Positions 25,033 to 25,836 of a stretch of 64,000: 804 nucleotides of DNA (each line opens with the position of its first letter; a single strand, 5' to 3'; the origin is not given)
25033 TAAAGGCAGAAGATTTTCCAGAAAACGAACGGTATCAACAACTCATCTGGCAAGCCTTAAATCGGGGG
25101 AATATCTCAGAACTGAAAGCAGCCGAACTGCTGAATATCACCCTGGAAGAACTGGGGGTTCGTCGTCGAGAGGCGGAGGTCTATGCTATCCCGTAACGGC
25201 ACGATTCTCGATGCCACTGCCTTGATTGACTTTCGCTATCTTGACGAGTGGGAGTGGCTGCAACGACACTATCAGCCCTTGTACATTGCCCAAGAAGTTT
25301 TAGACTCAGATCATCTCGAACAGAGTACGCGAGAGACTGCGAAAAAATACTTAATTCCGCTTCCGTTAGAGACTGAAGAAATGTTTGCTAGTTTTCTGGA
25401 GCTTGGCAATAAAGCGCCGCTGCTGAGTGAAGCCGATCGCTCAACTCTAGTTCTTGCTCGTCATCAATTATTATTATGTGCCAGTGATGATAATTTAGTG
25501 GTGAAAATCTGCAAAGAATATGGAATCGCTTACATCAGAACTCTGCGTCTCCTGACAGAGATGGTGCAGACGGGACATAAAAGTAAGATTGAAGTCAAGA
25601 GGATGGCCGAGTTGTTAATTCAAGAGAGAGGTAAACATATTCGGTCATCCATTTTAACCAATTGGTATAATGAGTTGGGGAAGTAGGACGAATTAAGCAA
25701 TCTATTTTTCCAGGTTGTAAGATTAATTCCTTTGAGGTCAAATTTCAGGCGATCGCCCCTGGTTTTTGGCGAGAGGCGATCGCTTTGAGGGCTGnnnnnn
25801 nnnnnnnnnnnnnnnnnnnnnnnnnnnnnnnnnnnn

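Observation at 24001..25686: XRE-HTH/ImmA-IrrE metallopeptidase fusion with overlapping PIN-like gene and palindromic operator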

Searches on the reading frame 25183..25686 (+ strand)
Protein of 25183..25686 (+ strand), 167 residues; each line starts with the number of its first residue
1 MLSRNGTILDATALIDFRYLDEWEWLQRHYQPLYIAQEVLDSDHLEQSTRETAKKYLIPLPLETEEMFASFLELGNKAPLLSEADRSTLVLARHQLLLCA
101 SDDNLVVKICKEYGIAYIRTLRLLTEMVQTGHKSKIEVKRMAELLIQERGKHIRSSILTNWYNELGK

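Call 3: search_protein_families(library=pfam, proteins=[window:25183-25686:+], max_evalue=0.1)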
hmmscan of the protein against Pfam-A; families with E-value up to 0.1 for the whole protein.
window:25183-25686:+ (167 aa): 1 family
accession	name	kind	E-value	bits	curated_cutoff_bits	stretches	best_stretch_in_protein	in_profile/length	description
PF20698.3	PIN-TPR-GreABC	-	0.013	16.2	27.8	0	8-54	1-46/138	PIN domain associated with the TPR-GreAB-C-PIN system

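Call 4: search_protein_families(library=padloc, proteins=[window:25183-25686:+], max_evalue=0.1)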
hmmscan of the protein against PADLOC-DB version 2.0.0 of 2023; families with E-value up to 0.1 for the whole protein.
window:25183-25686:+ (167 aa): 2 families
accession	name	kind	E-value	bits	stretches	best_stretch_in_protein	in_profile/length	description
PDLC05073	PDC-S70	-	0.00016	19.6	1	8-161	4-155/162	-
PDLC05071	PDC-S70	-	0.0016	16.6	1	7-160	3-152/161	-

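Call 5: search_protein_families(library=ncbifam, proteins=[window:25183-25686:+], max_evalue=0.1)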
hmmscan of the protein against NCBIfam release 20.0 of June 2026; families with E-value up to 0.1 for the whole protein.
window:25183-25686:+ (167 aa): 0 families

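Call 10: find_homologous_proteins(query=window:25183-25683:+, max_evalue=0.001)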
Query window:25183-25683:+ (167 aa): 140 proteins with E <= 0.001 among 170 candidates; the best 120 are listed.
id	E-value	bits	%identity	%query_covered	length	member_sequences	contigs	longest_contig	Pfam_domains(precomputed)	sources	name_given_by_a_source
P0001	1.1e-100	352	96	100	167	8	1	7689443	PF11848.14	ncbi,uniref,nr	ncbi:hypothetical protein [Oscillatoria acuminata]|uniref:Nucleic acid-binding protein, contains PIN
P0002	6.8e-90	317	89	99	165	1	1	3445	PF11848.14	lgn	-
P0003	3.0e-71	256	71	100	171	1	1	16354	PF11848.14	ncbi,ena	-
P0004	5.1e-71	256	69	100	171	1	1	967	PF11848.14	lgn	-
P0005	4.0e-70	253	70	99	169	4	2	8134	PF11848.14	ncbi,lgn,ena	-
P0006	7.8e-70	252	70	99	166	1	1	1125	PF11848.14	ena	-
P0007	8.0e-70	252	69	100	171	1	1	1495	PF11848.14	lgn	-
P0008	1.5e-69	251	69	99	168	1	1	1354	PF11848.14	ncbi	-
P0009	2.5e-69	250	71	100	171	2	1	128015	PF11848.14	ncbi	-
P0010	3.1e-69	250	70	99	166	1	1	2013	PF11848.14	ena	-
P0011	5.3e-69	249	70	99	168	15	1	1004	PF11848.14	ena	-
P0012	6.2e-69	249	69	100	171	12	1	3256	PF11848.14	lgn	-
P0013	1.2e-68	248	70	99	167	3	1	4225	PF11848.14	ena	-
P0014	1.2e-68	248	69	100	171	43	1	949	PF11848.14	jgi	jgi:hypothetical protein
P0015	2.2e-68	247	69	100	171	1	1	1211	PF11848.14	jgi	-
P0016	2.8e-68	247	71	100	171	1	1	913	PF11848.14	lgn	-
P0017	3.2e-68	246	69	100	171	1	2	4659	PF11848.14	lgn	-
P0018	8.0e-68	245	71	99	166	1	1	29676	PF11848.14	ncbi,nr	ncbi:MAG: hypothetical protein F6K31_00250 [Symploca sp. SIO2G7]|nr:hypothetical protein [Symploca s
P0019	8.4e-68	245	69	98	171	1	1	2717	PF11848.14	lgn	-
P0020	9.7e-68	245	71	96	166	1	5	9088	PF11848.14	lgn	-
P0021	1.4e-67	244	70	96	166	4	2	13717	PF11848.14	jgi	jgi:hypothetical protein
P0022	2.8e-67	243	69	100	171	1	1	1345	PF11848.14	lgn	-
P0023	3.1e-67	243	69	100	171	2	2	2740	PF11848.14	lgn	-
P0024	4.1e-67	243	70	99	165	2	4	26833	PF11848.14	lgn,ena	-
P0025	4.6e-67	243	69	100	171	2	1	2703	PF11848.14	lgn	-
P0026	6.1e-67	242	67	99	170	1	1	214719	PF11848.14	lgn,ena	-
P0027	1.3e-66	241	68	99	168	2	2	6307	PF11848.14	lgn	-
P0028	1.4e-66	241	67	100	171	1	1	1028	PF11848.14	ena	-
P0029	1.4e-66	241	69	99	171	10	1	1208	PF11848.14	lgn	-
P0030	2.1e-66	241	68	100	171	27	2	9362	PF11848.14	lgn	-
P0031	2.2e-66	241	67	99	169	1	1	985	PF11848.14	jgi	-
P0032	2.5e-66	240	69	99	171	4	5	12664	PF11848.14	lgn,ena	-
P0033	2.6e-66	240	68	99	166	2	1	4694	PF11848.14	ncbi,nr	ncbi:MAG: hypothetical protein F6K41_27780 [Symploca sp. SIO3E6]|nr:hypothetical protein [Caldora sp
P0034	2.8e-66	240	67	99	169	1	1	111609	PF11848.14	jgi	jgi:hypothetical protein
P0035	2.9e-66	240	68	99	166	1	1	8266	PF11848.14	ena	-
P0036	4.2e-66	240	68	100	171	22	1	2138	PF11848.14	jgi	jgi:hypothetical protein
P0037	4.6e-66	239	69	98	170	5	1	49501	PF11848.14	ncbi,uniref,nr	ncbi:hypothetical protein IQ247_13340 [Plectonema cf. radiosum LEGE 06105]|uniref:Uncharacterized pr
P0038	5.1e-66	239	71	96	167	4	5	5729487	PF11848.14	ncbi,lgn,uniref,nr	ncbi:hypothetical protein B6N60_00608 [Richelia sinica FACHB-800]|uniref:Uncharacterized protein n=1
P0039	7.6e-66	239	68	98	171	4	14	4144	PF11848.14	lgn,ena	-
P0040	9.3e-66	238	68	99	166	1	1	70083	PF11848.14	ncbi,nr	ncbi:MAG: hypothetical protein F6K14_07795 [Symploca sp. SIO2C1]|nr:hypothetical protein [Symploca s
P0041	1.0e-65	238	68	99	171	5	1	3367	PF11848.14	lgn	-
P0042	1.2e-65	238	68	100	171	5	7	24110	PF11848.14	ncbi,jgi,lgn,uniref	ncbi:hypothetical protein [Coleofasciculus sp. E1-EBD-02]|jgi:hypothetical protein|uniref:hypothetic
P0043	1.2e-65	238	68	100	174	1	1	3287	PF11848.14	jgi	jgi:hypothetical protein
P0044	1.3e-65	238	67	99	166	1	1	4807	PF11848.14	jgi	-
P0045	1.5e-65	238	68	100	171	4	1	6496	PF11848.14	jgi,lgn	jgi:hypothetical protein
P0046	2.7e-65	237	69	100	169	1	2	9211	PF11848.14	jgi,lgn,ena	-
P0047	2.7e-65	237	69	100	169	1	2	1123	PF11848.14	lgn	-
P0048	2.7e-65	237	68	100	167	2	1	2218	PF11848.14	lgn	-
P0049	5.3e-65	236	65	99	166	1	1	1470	PF11848.14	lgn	-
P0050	5.8e-65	236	65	99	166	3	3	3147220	PF11848.14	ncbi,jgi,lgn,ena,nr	ncbi:MAG: hypothetical protein GDA56_07085 [Hormoscilla sp. GM7CHS1pb]|nr:hypothetical protein [Horm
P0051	6.5e-65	236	67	99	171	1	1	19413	PF11848.14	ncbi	-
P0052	1.2e-64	235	67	99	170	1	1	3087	PF11848.14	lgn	-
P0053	1.3e-64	235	66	99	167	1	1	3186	PF11848.14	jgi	jgi:hypothetical protein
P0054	1.5e-64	235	66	99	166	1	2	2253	PF11848.14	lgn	-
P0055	1.9e-64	234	70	94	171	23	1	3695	PF11848.14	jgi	jgi:hypothetical protein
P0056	2.7e-64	234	67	96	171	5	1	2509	PF11848.14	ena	-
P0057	2.7e-64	234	67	99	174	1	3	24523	PF11848.14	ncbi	-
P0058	3.7e-64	233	67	100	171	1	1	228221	PF11848.14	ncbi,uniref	ncbi:hypothetical protein [Chlorogloeopsis sp. ULAP02]|uniref:hypothetical protein n=1 Tax=Chloroglo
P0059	5.3e-64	233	67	100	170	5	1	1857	PF11848.14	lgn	-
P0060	1.1e-63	232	68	99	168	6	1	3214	PF11848.14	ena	-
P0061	1.4e-63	231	66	100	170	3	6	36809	PF11848.14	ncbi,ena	-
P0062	1.5e-63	231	65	99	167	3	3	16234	PF11848.14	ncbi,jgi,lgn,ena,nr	ncbi:MAG: hypothetical protein GDA44_07385 [Prochloron sp. SP5CPC1]|nr:hypothetical protein [Candida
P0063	1.9e-63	231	67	100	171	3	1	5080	PF11848.14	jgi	jgi:non-homologous end joining protein Ku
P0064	2.0e-63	231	67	99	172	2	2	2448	PF11848.14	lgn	-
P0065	2.1e-63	231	65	99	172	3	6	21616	PF11848.14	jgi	jgi:hypothetical protein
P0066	2.7e-63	230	66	99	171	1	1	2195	PF11848.14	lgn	-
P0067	6.7e-63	229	68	100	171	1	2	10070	PF11848.14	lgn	-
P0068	1.1e-62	228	65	99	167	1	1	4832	PF11848.14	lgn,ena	-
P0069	1.7e-62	228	65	99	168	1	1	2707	PF11848.14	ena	-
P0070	2.3e-62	227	66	99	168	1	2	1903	PF11848.14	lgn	-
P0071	2.9e-62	227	64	100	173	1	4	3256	PF11848.14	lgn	-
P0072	8.8e-62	226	66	97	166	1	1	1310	PF11848.14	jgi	jgi:hypothetical protein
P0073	1.0e-61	225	64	99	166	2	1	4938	PF11848.14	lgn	-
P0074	2.0e-61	224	65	98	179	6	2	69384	PF11848.14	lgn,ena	-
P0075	3.2e-61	224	66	99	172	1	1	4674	PF11848.14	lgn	-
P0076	3.4e-61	224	63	96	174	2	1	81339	PF11848.14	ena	-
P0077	1.0e-60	222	64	99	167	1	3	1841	PF11848.14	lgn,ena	-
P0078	1.0e-60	222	62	97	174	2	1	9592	PF11848.14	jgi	-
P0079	1.3e-60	222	66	96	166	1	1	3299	PF11848.14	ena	-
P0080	1.4e-60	222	64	99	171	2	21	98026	PF11848.14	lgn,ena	-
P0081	1.5e-60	222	63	99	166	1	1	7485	PF11848.14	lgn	-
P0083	4.0e-60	220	64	99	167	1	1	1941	PF11848.14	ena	-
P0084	4.2e-60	220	64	96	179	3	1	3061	PF11848.14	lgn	-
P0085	5.4e-60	220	62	97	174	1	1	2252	PF11848.14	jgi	-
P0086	7.6e-60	219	63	99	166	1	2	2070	PF11848.14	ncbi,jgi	jgi:hypothetical protein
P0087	8.4e-60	219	62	99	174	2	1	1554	PF11848.14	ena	-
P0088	9.8e-60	219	64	96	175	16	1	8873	PF11848.14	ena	-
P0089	1.2e-59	219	62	98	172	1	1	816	PF11848.14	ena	-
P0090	1.6e-59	218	64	99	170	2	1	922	PF11848.14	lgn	-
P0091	2.5e-59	218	63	98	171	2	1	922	PF11848.14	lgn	-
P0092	2.6e-59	218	63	100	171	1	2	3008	PF11848.14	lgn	-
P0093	2.6e-59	218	62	99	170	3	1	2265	PF11848.14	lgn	-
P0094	3.4e-59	217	61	98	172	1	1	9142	PF11848.14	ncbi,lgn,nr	ncbi:MAG: hypothetical protein HC799_20215 [Limnothrix sp. RL_2_0]|nr:hypothetical protein [Limnothr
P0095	4.5e-59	217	68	90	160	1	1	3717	PF11848.14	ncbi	-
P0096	5.6e-59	216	63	99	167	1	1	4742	PF11848.14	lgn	-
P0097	7.6e-59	216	61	98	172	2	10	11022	PF11848.14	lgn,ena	-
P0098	7.8e-59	216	62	99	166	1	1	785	PF11848.14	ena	-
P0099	8.8e-59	216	62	97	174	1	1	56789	PF11848.14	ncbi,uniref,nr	ncbi:hypothetical protein NG796_22085 [Laspinema sp. A4]|uniref:hypothetical protein n=1 Tax=Laspine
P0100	9.0e-59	216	62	99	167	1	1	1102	PF11848.14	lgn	-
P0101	1.2e-58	215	63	100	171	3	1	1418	PF11848.14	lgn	-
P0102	1.3e-58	215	62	99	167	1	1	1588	PF11848.14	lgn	-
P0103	1.4e-58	215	63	100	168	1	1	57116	PF11848.14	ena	-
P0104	2.3e-58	214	61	98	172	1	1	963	PF11848.14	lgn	-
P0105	2.4e-58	214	62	99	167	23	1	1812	PF11848.14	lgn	-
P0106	4.0e-58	214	63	98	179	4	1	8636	PF11848.14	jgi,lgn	jgi:predicted nucleic acid-binding protein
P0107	4.1e-58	214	63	99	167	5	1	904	PF11848.14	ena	-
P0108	4.6e-58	213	60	98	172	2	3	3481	PF11848.14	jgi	-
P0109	7.4e-58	213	62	99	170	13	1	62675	PF11848.14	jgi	-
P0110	7.4e-58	213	62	96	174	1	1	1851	PF11848.14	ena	-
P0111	8.1e-58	213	61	96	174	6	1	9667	PF11848.14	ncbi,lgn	-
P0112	1.9e-57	212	62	99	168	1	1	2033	PF11848.14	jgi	jgi:predicted nucleic acid-binding protein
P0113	1.9e-57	212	61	99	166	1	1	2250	PF11848.14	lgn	-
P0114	2.0e-57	211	61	98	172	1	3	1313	PF11848.14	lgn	-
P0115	3.1e-57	211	61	99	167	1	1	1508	PF11848.14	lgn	-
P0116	8.3e-57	209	63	96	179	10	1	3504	PF11848.14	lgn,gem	-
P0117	1.7e-56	208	64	96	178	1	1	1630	PF11848.14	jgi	jgi:predicted nucleic acid-binding protein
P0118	2.0e-56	208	61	99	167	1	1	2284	PF11848.14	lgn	-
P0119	2.7e-56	208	61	99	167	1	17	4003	PF11848.14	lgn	-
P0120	9.7e-56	206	61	98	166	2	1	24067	PF11848.14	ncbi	-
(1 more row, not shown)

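Call 13: search_protein_families(library=pfam, proteins=[window:25183-25683:+, P0003, P0038, P0050, P0094], max_evalue=10)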
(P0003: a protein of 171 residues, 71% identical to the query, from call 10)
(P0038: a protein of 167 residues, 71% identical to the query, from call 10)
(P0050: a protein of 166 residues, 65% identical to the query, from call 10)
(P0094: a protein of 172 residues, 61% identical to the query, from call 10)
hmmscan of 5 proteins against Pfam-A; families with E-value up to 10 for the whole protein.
window:25183-25683:+ (167 aa): 1 family
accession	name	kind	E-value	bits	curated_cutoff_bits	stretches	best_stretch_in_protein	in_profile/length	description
PF20698.3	PIN-TPR-GreABC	-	0.013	16.2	27.8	1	8-54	1-46/138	PIN domain associated with the TPR-GreAB-C-PIN system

P0003 (171 aa): 1 family
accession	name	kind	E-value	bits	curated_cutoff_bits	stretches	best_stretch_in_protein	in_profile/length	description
PF20950.2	Flu_PB2_4th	-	0.11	13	25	1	124-150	28-54/70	Influenza RNA polymerase PB2 helical domain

P0038 (167 aa): 0 families

P0050 (166 aa): 1 family
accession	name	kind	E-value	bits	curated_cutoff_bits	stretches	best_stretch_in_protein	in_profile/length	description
PF22536.2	POLR3C_WHD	-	0.14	12.6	30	1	111-142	7-37/77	POLR3C, C-terminal winged-helix domain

P0094 (172 aa): 0 families

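Call 19: find_related_loci(query=A1, collection=genome_contigs, flank=10000)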
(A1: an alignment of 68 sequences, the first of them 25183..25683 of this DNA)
Query A1 (167 aa) in genome_contigs; peptide patterns used: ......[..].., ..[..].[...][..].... (x = any residue, [..] = any of these).
123 stretches matched a pattern; 84 encode a relative of the query (tblastn E <= 1e-3); the best 80 are kept; 80 distinct loci.
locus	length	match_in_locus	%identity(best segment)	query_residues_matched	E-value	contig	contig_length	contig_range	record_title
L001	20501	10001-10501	97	1-167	8e-108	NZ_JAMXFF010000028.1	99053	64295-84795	Laspinema palackyanum D2a NODE_31_length_99053_cov_66.626990, whole genome shotgun sequence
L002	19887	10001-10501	96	1-167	2e-107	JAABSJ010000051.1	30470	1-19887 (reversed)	MAG: Oscillatoria sp. isolate S11.Bin022 Scaffold_50, whole genome shotgun sequence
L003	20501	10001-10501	96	1-167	4e-107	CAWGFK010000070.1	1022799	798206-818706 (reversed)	MAG: uncultured cyanobacterium isolate MFD01721.bin.1.50 genome assembly, contig: contig_992, whole genome shotgun seque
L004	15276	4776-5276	92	1-167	4e-101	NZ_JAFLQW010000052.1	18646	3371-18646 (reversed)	Phormidium pseudopriestleyi FRX01 c_000000037494, whole genome shotgun sequence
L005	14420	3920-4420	70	1-167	2e-76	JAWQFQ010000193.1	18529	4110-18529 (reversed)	MAG: Scytonema sp. PMC 1070.18 PMC1070_667_length_18529_cov_71.277742, whole genome shotgun sequence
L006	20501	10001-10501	69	1-167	5e-76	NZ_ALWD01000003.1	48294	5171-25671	[Scytonema hofmanni] UTEX 2349 Tol9009DRAFT_TPD.3_C, whole genome shotgun sequence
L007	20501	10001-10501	69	1-167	5e-76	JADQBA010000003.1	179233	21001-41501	MAG: Stigonema ocellatum SAG 48.90 = DSM 106950 isolate JP211 k141_8835, whole genome shotgun sequence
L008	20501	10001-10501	68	1-167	1e-75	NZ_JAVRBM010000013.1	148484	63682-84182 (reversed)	MAG: Nostoc sp. ChiQUE01b contig_13, whole genome shotgun sequence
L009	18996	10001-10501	68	1-167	1e-75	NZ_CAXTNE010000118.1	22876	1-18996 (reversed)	MAG: uncultured Nostoc sp. isolate public_SRR14722161_metawrap_bin.1 public_SRR14722161_metawrap_bin.1_118, whole genome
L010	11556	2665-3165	68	1-167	2e-75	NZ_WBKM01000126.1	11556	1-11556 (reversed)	Nostoc sp. WHI contig-26000009, whole genome shotgun sequence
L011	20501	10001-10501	68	1-167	2e-75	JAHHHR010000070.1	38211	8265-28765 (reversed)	MAG: Nostoc desertorum CM1-VF14 scaffold_381_c1, whole genome shotgun sequence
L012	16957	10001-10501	68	1-167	3e-75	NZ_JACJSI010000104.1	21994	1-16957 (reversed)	Nostoc flagelliforme FACHB-838 contig104, whole genome shotgun sequence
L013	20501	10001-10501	68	1-167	2e-75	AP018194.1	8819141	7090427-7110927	Scytonema sp. HK-05 DNA, nearly complete genome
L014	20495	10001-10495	72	1-165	3e-75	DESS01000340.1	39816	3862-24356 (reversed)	MAG TPA_asm: Richelia sp. UBA3308 UBA3308_contig_1039, whole genome shotgun sequence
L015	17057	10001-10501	68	1-167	4e-75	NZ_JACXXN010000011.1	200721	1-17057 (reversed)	Nostoc sp. MG11 NODE_11_length_200721_cov_8.386963, whole genome shotgun sequence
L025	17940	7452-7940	68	5-167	1e-72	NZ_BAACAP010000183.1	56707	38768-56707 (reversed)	Scytonema sp. NUACC26 sequence183, whole genome shotgun sequence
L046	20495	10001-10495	64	1-165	2e-67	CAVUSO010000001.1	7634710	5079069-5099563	MAG: uncultured cyanobacterium isolate MFD01689.bin.1.35 genome assembly, contig: contig_27210, whole genome shotgun seq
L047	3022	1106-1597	61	3-166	2e-66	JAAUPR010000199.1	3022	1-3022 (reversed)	MAG: Limnothrix sp. RL_2_0 NODE_13640_length_3022_cov_9.834542, whole genome shotgun sequence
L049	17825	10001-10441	67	15-161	7e-66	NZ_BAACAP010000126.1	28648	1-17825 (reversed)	Scytonema sp. NUACC26 sequence126, whole genome shotgun sequence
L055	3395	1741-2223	60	5-165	3e-64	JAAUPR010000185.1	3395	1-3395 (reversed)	MAG: Limnothrix sp. RL_2_0 NODE_10828_length_3395_cov_1.659425, whole genome shotgun sequence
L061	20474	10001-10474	44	8-165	2e-43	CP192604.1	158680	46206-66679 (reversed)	MAG: Pseudanabaena sp. BL-A-41 isolate Passages #2 and #5 plasmid unnamed1, complete sequence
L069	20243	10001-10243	49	8-88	1e-20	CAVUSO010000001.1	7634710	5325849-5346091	MAG: uncultured cyanobacterium isolate MFD01689.bin.1.35 genome assembly, contig: contig_27210, whole genome shotgun seq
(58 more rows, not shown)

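Call 26: search_solved_structures(query=A1, max_evalue=10, show_alignments=2)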
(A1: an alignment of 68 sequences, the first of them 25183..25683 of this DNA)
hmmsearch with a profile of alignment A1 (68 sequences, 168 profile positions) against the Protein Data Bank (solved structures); distinct sequences matched with E-value up to 10: 3.
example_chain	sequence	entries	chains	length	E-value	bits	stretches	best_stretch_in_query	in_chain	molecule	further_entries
9n9q_C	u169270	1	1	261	0.44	13.5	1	98-148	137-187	RpoE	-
7dgw_A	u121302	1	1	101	0.69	12.9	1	25-96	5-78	de novo designed protein H4A2S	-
9rpk_A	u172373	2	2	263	2.9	10.8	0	89-133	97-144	Nicotinamide/nicotinic acid mononucleotide adenylyltransferase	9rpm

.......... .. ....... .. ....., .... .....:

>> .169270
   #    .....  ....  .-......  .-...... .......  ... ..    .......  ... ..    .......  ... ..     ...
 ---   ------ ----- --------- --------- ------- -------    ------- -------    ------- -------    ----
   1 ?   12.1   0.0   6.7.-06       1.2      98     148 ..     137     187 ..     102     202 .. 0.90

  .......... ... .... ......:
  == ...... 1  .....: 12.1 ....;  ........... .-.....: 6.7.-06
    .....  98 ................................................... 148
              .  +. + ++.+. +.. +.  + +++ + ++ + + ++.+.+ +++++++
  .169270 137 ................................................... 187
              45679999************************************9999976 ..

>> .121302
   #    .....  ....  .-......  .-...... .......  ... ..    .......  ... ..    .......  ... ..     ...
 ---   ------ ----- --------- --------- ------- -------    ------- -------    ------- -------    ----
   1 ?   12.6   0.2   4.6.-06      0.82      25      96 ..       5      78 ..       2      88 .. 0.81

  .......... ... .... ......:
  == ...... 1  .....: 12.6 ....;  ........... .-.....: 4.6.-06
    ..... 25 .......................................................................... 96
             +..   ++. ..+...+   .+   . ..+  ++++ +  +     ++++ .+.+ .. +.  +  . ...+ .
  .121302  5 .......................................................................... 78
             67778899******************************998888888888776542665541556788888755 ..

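Call 29: predict_structure(alignment_id=A1)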
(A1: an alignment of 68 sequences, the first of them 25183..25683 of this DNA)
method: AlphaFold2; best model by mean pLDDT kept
length: 167 residues; sequences in the alignment: 68
mean_pLDDT: 93.6   pTM: 0.87
mean pLDDT of the five models: 93.6, 93.0, 92.9, 92.3, 88.6
residues with pLDDT >= 90: 148; 70-90: 16; 50-70: 1; < 50: 2
segments of 3 or more residues with pLDDT < 50: none
pLDDT, mean of each block of 10 residues (from residue 1): 80 94 94 96 89 96 97 95 97 97 94 96 96 97 93 90 88
secondary structure, 60 per line:
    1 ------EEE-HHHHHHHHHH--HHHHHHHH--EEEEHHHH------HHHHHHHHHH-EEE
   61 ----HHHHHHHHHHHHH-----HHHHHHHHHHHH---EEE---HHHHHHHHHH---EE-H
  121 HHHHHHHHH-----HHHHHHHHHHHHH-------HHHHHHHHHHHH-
elements in order: E7-9 H11-20 H23-30 E33-36 H37-40 H47-56 E58-60 H65-77 H83-94 E98-100 H104-113 H120-129 H135-147 H155-166

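Call 34: fold_search(model_id=the predicted structure, library=pdb)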
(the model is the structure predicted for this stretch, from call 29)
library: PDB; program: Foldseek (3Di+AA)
matches with E <= 10: 883; with E <= 0.001: 3
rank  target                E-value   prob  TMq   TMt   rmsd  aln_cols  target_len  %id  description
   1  3ix7_B                5.0e-04  1.00  0.45  0.56   5.1       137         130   19  Crystal structure of a domain of functionally unknown protein from Thermus thermophilus HB8 (released 2009-09-22)
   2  3h87_A                5.7e-04  1.00  0.52  0.62   4.2       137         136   15  Rv0301 Rv0300 Toxin Antitoxin Complex from Mycobacterium tuberculosis (released 2009-05-05)
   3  3ix7_A                9.8e-04  1.00  0.46  0.56   5.1       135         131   20  Crystal structure of a domain of functionally unknown protein from Thermus thermophilus HB8 (released 2009-09-22)
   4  3h87_B                1.1e-03  1.00  0.54  0.63   3.9       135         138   15  Rv0301 Rv0300 Toxin Antitoxin Complex from Mycobacterium tuberculosis (released 2009-05-05)
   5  1v8p_C                1.5e-03  1.00  0.51  0.61   4.1       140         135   16  Crystal structure of PAE2754 from Pyrobaculum aerophilum (released 2004-02-10)
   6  2lcq_MODEL_1_A        1.8e-03  1.00  0.49  0.50   5.2       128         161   20  Solution structure of the endonuclease Nob1 from P.horikoshii (released 2011-12-14)
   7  1v8p_A                2.3e-03  1.00  0.52  0.63   4.1       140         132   16  Crystal structure of PAE2754 from Pyrobaculum aerophilum (released 2004-02-10)
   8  1o4w                  2.4e-03  1.00  0.45  0.58   4.0       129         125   13  CRYSTAL STRUCTURE OF a PIN (PILT N-TERMINUS) DOMAIN CONTAINING PROTEIN (AF0591) FROM ARCHAEOGLOBUS FULGIDUS AT 1.90 A RE (released 2003-07-29)
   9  5h4g_A                2.6e-03  1.00  0.58  0.65   3.8       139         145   14  Structure of PIN-domain protein (VapC4 toxin) from Pyrococcus horikoshii determined at 1.77 A resolution (released 2016-11-23)
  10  1v8o_A                2.6e-03  1.00  0.48  0.58   4.7       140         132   16  Crystal Structure of PAE2754 from Pyrobaculum aerophilum (released 2004-02-10)
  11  1v8p_B                3.1e-03  1.00  0.51  0.62   4.2       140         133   14  Crystal structure of PAE2754 from Pyrobaculum aerophilum (released 2004-02-10)
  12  1v8o_F                3.1e-03  1.00  0.52  0.62   4.1       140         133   14  Crystal Structure of PAE2754 from Pyrobaculum aerophilum (released 2004-02-10)
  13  2bsq_A                3.3e-03  1.00  0.43  0.49   5.4       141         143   12  FitAB bound to DNA (released 2006-08-24)
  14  1v8o_B                3.7e-03  1.00  0.52  0.62   4.1       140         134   14  Crystal Structure of PAE2754 from Pyrobaculum aerophilum (released 2004-02-10)
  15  1v8o_H                4.0e-03  1.00  0.49  0.59   4.6       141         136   13  Crystal Structure of PAE2754 from Pyrobaculum aerophilum (released 2004-02-10)
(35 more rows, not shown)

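Call 53: find_related_loci(query=A1, collection=viral_contigs, flank=6000)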
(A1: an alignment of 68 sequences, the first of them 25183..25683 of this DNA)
Query A1 (167 aa) in viral_contigs; peptide patterns used: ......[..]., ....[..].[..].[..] (x = any residue, [..] = any of these).
30 stretches matched a pattern, but none encodes a relative of the query by tblastn (E <= 1e-3).
